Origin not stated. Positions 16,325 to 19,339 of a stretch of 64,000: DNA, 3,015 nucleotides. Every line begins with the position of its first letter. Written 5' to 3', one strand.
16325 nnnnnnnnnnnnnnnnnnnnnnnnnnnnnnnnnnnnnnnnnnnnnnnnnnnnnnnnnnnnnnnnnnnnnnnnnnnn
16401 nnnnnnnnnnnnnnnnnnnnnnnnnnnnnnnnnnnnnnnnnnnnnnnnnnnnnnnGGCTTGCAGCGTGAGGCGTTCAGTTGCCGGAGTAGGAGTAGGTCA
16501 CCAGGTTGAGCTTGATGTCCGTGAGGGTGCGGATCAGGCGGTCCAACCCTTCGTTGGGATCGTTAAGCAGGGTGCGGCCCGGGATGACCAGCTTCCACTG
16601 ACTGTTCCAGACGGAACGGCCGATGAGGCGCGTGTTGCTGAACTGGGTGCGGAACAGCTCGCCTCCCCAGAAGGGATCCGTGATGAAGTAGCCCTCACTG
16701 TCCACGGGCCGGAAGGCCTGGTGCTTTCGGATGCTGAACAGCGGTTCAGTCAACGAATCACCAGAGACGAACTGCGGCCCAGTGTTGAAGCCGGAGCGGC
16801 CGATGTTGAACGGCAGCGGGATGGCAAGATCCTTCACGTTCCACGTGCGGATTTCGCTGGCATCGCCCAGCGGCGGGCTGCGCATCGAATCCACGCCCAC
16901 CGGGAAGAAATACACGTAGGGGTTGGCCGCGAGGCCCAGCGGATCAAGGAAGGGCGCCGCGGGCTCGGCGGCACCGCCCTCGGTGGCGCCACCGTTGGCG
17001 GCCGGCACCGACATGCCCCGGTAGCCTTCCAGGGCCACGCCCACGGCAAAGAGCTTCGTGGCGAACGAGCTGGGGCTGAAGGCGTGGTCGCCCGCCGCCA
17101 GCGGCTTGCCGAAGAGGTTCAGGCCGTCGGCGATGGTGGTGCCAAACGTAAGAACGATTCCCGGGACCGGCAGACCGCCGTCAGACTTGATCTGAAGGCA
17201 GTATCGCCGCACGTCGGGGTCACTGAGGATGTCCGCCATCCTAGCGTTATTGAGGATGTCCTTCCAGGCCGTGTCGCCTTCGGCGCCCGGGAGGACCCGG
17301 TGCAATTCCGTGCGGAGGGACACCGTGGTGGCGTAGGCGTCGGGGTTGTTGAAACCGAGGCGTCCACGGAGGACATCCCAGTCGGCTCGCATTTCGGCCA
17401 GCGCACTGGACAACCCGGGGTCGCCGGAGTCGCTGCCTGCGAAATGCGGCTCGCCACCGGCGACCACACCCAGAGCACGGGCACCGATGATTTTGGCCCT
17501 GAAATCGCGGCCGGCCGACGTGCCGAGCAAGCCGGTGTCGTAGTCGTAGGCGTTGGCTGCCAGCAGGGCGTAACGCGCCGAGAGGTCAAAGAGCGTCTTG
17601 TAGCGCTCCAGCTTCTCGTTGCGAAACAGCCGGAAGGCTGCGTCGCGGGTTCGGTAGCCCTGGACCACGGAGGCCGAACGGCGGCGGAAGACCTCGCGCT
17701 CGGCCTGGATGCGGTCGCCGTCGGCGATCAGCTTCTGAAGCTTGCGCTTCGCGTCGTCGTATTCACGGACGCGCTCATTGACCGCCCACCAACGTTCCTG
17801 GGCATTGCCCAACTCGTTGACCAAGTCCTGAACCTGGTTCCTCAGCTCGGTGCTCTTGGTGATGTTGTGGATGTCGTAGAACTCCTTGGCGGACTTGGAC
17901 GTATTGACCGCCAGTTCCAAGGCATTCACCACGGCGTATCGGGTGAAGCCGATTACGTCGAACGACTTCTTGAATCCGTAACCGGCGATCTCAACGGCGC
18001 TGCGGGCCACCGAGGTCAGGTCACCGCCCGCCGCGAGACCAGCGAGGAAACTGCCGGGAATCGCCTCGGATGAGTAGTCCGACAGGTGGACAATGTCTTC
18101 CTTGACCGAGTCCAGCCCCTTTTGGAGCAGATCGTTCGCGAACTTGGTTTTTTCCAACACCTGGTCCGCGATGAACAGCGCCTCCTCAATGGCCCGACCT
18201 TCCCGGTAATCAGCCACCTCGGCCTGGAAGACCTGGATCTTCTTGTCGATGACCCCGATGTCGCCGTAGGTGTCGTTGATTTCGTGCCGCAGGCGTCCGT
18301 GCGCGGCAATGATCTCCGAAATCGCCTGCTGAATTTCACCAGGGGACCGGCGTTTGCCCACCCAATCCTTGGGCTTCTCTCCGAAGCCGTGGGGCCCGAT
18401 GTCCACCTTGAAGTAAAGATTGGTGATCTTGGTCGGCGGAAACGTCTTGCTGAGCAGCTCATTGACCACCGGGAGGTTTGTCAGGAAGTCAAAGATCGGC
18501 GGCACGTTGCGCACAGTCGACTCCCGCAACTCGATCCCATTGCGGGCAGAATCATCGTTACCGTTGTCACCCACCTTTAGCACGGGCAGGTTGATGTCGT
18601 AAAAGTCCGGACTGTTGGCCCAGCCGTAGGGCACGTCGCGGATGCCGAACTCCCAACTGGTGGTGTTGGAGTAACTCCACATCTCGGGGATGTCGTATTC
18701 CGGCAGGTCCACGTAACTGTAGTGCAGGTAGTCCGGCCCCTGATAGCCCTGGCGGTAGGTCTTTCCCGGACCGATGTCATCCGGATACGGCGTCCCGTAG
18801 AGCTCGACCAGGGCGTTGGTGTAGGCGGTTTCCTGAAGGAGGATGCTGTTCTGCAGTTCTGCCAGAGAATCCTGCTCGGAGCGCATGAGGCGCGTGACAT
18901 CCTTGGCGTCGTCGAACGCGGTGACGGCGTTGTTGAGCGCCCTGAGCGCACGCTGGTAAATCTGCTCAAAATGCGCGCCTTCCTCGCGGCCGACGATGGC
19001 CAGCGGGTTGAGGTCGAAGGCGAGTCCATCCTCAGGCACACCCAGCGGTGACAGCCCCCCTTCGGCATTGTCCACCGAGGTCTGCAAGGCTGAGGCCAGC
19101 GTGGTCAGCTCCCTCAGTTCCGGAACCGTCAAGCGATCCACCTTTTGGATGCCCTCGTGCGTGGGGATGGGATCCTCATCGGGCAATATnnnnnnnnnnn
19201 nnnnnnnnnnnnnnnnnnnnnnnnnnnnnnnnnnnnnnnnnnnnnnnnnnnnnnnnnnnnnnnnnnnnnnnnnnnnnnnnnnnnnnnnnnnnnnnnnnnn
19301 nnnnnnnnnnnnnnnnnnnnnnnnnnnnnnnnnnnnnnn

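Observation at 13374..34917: Two-component-linked operon of eight exported proteins built around a giant protein and phage-tail-fibre-like modules; no described system fits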

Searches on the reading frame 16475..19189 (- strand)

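Call 48: search_protein_families(library=pfam, proteins=[window:16475-19189:-], max_evalue=10)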
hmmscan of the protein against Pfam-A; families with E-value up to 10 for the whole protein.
window:16475-19189:- (904 aa): 1 family
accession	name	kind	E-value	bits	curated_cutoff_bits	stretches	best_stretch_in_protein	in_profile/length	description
PF24627.1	PUMA_CC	-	0.57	10.7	30.1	1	451-491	1-41/74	PUMA coiled-coil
